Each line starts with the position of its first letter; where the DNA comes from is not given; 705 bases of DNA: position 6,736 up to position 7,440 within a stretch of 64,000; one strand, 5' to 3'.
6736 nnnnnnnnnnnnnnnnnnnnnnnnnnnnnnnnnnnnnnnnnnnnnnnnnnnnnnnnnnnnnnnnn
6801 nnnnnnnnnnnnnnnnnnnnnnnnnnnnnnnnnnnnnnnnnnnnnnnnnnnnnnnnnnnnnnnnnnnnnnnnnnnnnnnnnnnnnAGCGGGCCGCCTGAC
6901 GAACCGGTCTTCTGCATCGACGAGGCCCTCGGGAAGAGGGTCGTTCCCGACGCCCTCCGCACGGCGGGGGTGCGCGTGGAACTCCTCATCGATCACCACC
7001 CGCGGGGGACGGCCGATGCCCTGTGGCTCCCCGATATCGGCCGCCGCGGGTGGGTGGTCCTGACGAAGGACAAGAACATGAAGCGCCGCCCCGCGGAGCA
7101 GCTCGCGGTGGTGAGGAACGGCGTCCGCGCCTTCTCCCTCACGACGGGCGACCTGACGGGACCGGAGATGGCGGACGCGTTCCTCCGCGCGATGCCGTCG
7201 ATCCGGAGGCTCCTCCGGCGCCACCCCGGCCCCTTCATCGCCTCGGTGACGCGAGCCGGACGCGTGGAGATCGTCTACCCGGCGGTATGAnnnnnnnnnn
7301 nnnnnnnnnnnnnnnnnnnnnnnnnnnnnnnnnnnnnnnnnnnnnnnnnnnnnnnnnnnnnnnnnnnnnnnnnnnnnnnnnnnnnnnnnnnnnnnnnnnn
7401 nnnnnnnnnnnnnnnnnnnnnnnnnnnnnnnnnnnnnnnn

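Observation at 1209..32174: AT-rich palindrome GTATC-N7-GATAC occurs four times, far above chance for this composition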

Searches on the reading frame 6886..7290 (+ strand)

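Call 30: search_protein_families(library=pfam, proteins=[window:6886-7290:+], max_evalue=0.001)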
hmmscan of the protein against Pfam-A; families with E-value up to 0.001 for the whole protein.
window:6886-7290:+ (134 aa): 1 family
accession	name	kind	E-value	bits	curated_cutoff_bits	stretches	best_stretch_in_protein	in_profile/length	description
PF18478.7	PIN_10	-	1.7e-18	66.9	26.2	1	7-86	1-83/84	PIN like domain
